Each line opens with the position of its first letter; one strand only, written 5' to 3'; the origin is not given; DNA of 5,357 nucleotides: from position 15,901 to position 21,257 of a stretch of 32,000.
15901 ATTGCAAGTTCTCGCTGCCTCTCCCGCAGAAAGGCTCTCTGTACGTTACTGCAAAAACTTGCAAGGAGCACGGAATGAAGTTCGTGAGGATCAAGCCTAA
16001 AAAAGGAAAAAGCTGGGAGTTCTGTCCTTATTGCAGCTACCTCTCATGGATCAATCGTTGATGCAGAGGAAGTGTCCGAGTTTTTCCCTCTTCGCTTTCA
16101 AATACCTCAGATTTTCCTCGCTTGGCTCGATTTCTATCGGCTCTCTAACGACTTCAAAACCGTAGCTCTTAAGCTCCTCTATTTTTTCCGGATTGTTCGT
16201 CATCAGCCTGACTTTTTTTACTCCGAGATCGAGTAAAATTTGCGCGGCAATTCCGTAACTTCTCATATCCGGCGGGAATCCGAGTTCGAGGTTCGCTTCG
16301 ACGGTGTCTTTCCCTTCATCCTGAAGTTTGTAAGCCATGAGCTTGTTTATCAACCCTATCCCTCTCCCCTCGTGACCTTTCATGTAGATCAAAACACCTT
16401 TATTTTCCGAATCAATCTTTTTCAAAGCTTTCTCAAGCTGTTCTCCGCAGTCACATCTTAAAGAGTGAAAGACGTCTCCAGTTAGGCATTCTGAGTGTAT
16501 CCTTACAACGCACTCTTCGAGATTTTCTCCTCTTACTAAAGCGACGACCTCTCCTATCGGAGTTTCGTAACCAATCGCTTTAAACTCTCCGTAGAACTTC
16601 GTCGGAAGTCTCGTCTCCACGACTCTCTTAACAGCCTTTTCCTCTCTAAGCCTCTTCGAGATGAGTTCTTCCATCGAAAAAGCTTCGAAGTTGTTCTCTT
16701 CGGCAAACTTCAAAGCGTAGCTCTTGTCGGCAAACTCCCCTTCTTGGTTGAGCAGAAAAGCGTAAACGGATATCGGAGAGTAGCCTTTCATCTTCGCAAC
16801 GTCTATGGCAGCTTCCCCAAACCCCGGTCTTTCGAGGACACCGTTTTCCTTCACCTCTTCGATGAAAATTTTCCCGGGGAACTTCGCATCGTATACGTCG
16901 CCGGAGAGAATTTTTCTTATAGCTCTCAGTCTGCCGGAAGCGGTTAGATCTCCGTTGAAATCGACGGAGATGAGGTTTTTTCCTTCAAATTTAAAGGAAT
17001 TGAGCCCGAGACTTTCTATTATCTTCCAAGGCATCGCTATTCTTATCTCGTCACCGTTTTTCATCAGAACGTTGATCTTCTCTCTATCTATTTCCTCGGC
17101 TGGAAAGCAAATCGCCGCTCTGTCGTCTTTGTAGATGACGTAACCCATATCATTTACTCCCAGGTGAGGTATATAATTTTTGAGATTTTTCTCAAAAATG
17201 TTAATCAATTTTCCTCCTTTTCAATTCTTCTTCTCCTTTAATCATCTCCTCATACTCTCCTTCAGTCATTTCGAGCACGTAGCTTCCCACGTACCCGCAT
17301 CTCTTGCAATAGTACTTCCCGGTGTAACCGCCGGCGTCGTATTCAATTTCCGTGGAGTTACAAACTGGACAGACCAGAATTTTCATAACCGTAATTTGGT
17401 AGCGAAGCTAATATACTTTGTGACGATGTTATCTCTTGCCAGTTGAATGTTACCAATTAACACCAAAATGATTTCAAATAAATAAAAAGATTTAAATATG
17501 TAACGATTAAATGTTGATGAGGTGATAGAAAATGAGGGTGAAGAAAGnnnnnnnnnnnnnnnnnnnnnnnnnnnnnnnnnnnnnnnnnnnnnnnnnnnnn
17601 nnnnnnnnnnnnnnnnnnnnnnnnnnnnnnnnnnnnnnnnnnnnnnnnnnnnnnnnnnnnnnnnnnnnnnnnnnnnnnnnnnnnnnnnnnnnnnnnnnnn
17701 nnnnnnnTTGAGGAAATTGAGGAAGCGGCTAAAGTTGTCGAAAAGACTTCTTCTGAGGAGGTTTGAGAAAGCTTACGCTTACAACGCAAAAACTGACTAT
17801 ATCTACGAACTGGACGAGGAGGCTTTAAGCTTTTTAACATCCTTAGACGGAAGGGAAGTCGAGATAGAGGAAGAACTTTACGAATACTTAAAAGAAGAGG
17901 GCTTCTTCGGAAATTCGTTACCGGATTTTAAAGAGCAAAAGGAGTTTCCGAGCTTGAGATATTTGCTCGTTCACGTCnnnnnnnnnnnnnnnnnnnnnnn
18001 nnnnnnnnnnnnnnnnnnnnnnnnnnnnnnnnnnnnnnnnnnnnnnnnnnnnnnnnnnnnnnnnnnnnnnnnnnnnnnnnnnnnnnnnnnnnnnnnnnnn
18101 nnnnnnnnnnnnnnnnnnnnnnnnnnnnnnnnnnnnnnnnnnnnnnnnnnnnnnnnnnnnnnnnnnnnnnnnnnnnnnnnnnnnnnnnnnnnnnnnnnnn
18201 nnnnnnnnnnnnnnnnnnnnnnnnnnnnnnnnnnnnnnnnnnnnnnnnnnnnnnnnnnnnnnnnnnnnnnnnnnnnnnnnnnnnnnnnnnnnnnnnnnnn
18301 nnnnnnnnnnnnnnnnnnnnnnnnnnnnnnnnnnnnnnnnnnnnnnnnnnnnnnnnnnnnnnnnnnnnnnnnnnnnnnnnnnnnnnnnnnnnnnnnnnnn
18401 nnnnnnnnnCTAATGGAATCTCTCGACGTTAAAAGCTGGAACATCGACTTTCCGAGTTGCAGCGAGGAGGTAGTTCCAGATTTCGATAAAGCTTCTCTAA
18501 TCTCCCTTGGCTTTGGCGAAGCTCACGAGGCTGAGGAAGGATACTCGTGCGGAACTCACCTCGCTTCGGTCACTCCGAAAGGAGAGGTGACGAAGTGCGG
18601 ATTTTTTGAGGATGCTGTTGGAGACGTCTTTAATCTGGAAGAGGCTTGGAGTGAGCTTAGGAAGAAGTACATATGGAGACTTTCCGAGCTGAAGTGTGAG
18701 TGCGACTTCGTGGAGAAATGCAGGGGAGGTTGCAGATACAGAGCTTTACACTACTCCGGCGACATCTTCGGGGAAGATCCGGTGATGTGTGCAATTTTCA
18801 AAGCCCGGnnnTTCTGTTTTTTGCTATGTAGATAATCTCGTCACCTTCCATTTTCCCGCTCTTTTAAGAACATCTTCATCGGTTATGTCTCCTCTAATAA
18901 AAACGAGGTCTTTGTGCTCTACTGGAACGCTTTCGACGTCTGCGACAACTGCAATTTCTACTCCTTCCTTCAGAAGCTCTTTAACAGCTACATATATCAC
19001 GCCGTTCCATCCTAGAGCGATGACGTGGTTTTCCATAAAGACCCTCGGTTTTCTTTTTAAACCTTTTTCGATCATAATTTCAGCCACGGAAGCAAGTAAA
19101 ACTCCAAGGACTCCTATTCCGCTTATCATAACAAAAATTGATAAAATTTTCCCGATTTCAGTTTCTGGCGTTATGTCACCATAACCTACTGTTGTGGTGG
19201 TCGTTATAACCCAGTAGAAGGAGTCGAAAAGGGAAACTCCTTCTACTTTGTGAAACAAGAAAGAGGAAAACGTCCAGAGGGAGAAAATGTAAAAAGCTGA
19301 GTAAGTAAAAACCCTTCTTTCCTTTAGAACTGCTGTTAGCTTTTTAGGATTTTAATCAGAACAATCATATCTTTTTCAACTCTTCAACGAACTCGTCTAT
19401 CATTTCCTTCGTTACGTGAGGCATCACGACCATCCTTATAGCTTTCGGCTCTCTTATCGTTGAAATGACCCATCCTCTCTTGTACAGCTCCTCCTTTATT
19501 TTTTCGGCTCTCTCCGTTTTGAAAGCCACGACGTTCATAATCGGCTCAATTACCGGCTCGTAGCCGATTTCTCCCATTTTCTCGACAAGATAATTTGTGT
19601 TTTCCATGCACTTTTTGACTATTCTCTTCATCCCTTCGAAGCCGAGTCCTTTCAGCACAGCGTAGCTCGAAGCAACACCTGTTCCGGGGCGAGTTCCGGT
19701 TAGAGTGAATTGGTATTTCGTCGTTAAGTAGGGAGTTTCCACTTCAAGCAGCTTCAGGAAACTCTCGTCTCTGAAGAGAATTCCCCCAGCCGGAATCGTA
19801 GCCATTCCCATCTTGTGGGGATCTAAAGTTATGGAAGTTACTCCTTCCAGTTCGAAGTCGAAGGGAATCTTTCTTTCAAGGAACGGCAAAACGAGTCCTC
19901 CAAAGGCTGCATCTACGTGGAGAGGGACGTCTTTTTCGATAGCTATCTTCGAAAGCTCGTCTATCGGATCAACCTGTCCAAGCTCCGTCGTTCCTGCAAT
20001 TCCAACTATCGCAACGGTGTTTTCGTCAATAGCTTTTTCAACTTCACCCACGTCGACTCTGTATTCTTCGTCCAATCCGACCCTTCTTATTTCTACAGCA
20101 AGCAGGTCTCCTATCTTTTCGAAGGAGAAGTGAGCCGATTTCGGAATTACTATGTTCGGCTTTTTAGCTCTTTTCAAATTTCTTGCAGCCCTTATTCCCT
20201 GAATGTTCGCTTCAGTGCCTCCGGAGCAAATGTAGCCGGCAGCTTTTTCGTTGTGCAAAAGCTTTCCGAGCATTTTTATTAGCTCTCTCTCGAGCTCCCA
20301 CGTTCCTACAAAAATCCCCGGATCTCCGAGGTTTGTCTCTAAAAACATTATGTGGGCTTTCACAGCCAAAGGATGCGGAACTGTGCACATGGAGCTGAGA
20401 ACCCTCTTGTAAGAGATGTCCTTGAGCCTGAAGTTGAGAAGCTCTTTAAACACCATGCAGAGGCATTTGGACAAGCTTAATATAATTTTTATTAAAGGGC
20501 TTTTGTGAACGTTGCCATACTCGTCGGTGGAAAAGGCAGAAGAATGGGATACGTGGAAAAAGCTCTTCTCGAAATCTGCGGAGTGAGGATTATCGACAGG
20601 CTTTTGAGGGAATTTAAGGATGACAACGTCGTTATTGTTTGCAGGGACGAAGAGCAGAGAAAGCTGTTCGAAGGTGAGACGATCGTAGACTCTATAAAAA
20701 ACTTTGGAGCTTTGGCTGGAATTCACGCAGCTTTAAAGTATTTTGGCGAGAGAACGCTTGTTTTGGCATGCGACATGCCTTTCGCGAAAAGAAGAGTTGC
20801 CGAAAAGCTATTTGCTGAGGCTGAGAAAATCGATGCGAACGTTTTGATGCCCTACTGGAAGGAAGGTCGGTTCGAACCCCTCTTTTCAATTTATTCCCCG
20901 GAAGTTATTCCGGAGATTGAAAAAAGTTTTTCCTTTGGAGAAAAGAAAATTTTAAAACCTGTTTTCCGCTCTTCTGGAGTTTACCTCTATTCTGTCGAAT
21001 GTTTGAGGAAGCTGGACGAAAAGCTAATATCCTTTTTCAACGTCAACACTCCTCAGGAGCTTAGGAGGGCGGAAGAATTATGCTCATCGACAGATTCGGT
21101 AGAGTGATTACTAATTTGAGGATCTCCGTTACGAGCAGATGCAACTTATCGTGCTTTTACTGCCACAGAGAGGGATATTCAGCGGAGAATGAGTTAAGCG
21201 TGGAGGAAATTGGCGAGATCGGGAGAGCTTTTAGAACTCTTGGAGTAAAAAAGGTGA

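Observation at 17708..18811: RiPP-maturase architecture: RRE-like N-terminus, radical SAM core and a complete 7-Cys SPASM domain in a housekeeping archaeal neighbourhood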

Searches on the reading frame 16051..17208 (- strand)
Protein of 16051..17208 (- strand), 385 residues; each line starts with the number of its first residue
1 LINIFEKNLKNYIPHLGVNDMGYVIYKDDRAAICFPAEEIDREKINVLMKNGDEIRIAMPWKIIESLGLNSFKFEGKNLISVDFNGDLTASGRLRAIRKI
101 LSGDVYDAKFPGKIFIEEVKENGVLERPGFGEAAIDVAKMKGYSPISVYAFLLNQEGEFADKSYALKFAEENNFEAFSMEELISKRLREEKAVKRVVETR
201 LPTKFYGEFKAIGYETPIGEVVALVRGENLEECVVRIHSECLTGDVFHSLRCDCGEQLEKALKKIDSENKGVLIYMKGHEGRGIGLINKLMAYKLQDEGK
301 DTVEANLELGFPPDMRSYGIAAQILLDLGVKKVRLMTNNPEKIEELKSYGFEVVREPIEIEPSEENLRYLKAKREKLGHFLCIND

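Call 59: search_protein_families(library=pfam, proteins=[window:16051-17208:-], max_evalue=0.00001)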
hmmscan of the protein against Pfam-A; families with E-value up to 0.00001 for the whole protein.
window:16051-17208:- (385 aa): 2 families
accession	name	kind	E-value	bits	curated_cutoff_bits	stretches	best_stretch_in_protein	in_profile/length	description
PF00925.25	GTP_cyclohydro2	-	7e-67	224.6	23.3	1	195-355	2-162/165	GTP cyclohydrolase II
PF00926.24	DHBP_synthase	-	3.9e-23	82.4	26.4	1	29-184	23-190/191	3,4-dihydroxy-2-butanone 4-phosphate synthase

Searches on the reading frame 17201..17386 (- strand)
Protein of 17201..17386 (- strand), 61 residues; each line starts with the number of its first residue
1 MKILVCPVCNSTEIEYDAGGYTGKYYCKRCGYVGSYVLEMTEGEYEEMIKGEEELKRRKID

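Call 3: search_protein_families(library=ncbifam, proteins=[window:17201-17386:-], max_evalue=0.01)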
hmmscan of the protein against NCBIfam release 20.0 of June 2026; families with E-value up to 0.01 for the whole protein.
window:17201-17386:- (61 aa): 1 family
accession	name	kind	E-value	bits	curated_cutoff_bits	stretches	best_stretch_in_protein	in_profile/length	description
NF047912.1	ECs_2282_CxxC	subfamily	0.00016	21.5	37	1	4-35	3-38/60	ECs_2282 family putative zinc-binding protein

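Call 4: search_protein_families(library=pfam, proteins=[window:17201-17386:-], max_evalue=0.01)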
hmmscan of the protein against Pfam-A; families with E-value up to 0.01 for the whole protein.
window:17201-17386:- (61 aa): 4 families
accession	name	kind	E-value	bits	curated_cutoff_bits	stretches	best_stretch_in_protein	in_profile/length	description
PF08271.17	Zn_Ribbon_TF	-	1.3e-06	28.2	29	1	5-33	2-28/43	TFIIB zinc-binding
PF14354.12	Lar_restr_allev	-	0.00073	20.2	28.6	1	3-46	3-46/58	Restriction alleviation protein Lar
PF11781.13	Zn_ribbon_RRN7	-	0.0036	17.3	27.1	0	4-31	5-28/32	Zinc-finger of RNA-polymerase I-specific TFIIB, Rrn7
PF12760.12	Zn_ribbon_IS1595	-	0.0079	16.6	25.4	0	5-32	20-45/46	Transposase zinc-ribbon domain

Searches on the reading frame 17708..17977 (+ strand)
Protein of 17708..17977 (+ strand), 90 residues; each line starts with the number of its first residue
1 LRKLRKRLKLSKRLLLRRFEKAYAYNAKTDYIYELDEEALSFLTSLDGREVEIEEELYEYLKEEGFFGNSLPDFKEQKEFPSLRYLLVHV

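Call 33: search_protein_families(library=ncbifam, proteins=[window:17708-17977:+], max_evalue=1)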
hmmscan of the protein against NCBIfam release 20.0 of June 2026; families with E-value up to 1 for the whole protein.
window:17708-17977:+ (90 aa): 0 families

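Call 34: search_protein_families(library=pfam, proteins=[window:17708-17977:+], max_evalue=1)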
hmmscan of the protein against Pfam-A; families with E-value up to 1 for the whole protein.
window:17708-17977:+ (90 aa): 1 family
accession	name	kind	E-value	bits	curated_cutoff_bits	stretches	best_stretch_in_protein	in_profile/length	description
PF14553.12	YqbF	-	0.0014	18.9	27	1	46-67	14-35/43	YqbF, hypothetical protein domain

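Call 64: search_solved_structures(query=A6, max_evalue=10, show_alignments=4)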
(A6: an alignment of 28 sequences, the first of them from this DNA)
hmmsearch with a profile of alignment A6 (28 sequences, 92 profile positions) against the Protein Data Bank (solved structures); distinct sequences matched with E-value up to 10: 1.
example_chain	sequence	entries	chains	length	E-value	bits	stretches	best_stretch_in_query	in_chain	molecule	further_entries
5sxy_A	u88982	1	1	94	0.8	12.6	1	36-58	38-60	Bifunctional coenzyme PQQ synthesis protein C/D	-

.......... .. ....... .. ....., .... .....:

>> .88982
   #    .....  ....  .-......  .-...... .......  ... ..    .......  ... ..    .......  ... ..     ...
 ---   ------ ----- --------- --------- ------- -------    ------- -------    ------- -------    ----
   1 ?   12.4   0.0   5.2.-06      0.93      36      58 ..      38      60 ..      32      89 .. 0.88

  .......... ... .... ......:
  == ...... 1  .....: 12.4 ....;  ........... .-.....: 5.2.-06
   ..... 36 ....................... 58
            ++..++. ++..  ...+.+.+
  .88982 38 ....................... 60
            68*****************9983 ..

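Call 65: search_protein_families(library=pfam, alignment_id=A6, max_evalue=1)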
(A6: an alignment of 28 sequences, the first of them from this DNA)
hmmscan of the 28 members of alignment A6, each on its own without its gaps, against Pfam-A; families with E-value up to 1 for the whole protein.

A. member 1, seq(80 aa): 1 family
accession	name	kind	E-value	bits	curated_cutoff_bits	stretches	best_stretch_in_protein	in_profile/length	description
PF14553.12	YqbF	-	0.0011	19.2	27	1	46-67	14-35/43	YqbF, hypothetical protein domain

B. families by the number of members that match (of 28 scanned): 11 families
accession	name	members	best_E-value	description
PF05402.18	PqqD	3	0.0024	Coenzyme PQQ synthesis protein D (PqqD)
PF14553.12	YqbF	1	0.0011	YqbF, hypothetical protein domain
PF22329.2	Nro1_C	1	0.042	Negative regulator of ofd1, C-terminal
PF22749.2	Arb2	1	0.077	Arb2 domain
PF09999.14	DUF2240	1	0.094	Uncharacterized protein conserved in archaea (DUF2240)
PF24440.1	DUF7559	1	0.097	Family of unknown function (DUF7559)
PF08743.15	Nse4_C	1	0.12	Nse4 C-terminal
PF21475.2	PaaA-like_N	1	0.13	PaaA-like, N-terminal domain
PF18576.7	HTH_52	1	0.15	Helix-turn-helix domain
PF21018.2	BipA_C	1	0.2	TypA/BipA C-terminal domain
PF18221.6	MU2_FHA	1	0.25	Mutator 2 Fork head associated domain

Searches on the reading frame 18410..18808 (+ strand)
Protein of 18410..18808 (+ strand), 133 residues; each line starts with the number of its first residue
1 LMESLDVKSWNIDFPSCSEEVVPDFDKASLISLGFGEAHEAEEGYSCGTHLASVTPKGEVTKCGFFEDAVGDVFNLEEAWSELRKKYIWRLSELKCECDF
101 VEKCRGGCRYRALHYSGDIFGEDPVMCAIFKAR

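Call 33: search_protein_families(library=ncbifam, proteins=[window:18410-18808:+], max_evalue=1)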
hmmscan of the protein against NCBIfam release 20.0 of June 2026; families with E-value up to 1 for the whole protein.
window:18410-18808:+ (133 aa): 23 families
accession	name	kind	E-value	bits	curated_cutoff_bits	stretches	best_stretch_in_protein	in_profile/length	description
TIGR04085.1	rSAM_more_4Fe4S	domain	1.2e-09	38.4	27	1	47-127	1-93/93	SPASM domain-containing protein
TIGR04303.1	GeoRSP_rSAM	equivalog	5.3e-08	32.8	400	1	26-124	219-322/325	GeoRSP system radical SAM/SPASM protein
TIGR04055.1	rSAM_NirJ2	equivalog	3.4e-07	30.1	500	1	42-125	233-321/326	putative heme d1 biosynthesis radical SAM protein NirJ2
TIGR04545.1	rSAM_ahbD_hemeb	equivalog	6.4e-06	25.8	500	1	42-125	246-334/339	heme b synthase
TIGR04340.1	rSAM_ACGX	hypoth_equivalog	1.7e-05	24.2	400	1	42-125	250-336/341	radical SAM/SPASM domain protein, ACGX system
TIGR04347.1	pseudo_SAM_Halo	equivalog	3.5e-05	23.3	525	1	90-125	347-382/390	TIGR04347 family pseudo-SAM/SPASM protein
TIGR03974.1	rSAM_six_Cys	equivalog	0.00019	20.4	425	1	43-133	345-441/451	thioether cross-link-forming SCIFF peptide maturase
TIGR04051.1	rSAM_NirJ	equivalog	0.00024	20.2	515.45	1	44-125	254-345/354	heme d1 biosynthesis radical SAM protein NirJ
NF041298.1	rSAM_mat_DynA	equivalog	0.00041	19.4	450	1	40-126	245-339/356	dynobactin maturation radical SAM/SPASM protein DynA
TIGR04083.1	rSAM_pep_methan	hypoth_equivalog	0.00047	19.1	300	1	79-129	282-331/376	TIGR04083 family peptide-modifying radical SAM enzyme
TIGR04053.2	TIGR04053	equivalog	0.00062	19.1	395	1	42-125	273-361/366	TIGR04053 family radical SAM/SPASM domain-containing protein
TIGR04546.1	rSAM_ahbC_deAc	equivalog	0.0015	17.4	650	1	40-125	287-382/390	12,18-didecarboxysiroheme deacetylase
TIGR04304.1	GeoRSP_SPASM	equivalog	0.0033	16.6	300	1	53-125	213-291/293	GeoRSP system SPASM domain protein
TIGR02109.1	PQQ_syn_pqqE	equivalog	0.0063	15.5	381.35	1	53-126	247-330/358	pyrroloquinoline quinone biosynthesis protein PqqE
TIGR04064.1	rSAM_nif11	equivalog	0.008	14.9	518.7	1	44-131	331-423/459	nif11-like peptide radical SAM maturase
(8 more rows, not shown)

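Call 34: search_protein_families(library=pfam, proteins=[window:18410-18808:+], max_evalue=1)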
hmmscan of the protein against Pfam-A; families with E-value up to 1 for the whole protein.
window:18410-18808:+ (133 aa): 0 families

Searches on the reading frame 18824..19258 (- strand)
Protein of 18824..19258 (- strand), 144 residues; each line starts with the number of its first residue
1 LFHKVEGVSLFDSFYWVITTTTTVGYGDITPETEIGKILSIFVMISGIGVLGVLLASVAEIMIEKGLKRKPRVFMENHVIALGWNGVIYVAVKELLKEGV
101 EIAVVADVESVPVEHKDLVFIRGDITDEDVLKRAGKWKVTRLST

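Call 3: search_protein_families(library=ncbifam, proteins=[window:18824-19258:-], max_evalue=0.01)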
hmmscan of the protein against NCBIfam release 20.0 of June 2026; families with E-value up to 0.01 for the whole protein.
window:18824-19258:- (144 aa): 4 families
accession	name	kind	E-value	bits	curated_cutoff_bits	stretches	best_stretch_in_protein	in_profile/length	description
NF007828.0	PRK10537.1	equivalog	1.9e-20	73.2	425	1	9-137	178-311/403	voltage-gated potassium channel protein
NF040645.1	K_channel_Meth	equivalog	4.5e-09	36.4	300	1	10-48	157-198/203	hyperpolarization-activated voltage-gated potassium channel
TIGR00438.1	rrmJ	equivalog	0.0046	16.5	300.15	1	80-133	37-89/188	23S rRNA (uridine(2552)-2'-O)-methyltransferase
NF004817.0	PRK06171.1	subfamily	0.0084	15.6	304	0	79-133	13-66/265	sorbitol-6-phosphate dehydrogenase subunit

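Call 4: search_protein_families(library=pfam, proteins=[window:18824-19258:-], max_evalue=0.01)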
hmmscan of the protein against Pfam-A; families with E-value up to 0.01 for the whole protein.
window:18824-19258:- (144 aa): 2 families
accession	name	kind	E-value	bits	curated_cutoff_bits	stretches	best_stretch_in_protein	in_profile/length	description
PF07885.22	Ion_trans_2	-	2.6e-19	69.3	22.5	1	5-63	20-78/79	Ion channel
PF00520.37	Ion_trans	-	5.6e-09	36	25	1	9-60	173-231/241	Ion transport protein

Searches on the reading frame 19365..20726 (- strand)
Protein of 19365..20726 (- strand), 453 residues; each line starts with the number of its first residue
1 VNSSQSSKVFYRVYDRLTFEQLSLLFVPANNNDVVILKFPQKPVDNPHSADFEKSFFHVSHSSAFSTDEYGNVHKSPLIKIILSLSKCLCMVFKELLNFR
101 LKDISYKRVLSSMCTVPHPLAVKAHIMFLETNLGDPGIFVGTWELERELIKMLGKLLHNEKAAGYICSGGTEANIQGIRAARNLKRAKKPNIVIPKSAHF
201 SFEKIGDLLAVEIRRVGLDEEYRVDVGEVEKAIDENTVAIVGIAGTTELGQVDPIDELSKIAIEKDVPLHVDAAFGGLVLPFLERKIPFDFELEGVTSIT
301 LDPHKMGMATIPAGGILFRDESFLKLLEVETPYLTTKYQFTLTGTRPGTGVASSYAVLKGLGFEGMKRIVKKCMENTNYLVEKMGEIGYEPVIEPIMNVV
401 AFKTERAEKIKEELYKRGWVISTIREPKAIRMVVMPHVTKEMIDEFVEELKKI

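Call 59: search_protein_families(library=pfam, proteins=[window:19365-20726:-], max_evalue=0.00001)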
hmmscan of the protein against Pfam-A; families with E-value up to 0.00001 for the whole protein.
window:19365-20726:- (453 aa): 2 families
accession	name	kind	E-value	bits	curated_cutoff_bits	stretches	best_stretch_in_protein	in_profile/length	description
PF00282.25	Pyridoxal_deC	-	4.6e-35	121.5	27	1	144-403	79-373/375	Pyridoxal-dependent decarboxylase conserved domain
PF00266.25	Aminotran_5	-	5.6e-10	39.2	21.5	1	166-275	66-178/371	Aminotransferase class-V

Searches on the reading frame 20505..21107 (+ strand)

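Call 59: search_protein_families(library=pfam, proteins=[window:20505-21107:+], max_evalue=0.00001)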
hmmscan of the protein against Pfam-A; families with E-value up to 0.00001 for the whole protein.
window:20505-21107:+ (200 aa): 1 family
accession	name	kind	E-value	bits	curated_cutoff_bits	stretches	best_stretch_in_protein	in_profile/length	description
PF12804.13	NTP_transf_3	-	8.4e-30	104.5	27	1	4-149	2-153/160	MobA-like NTP transferase domain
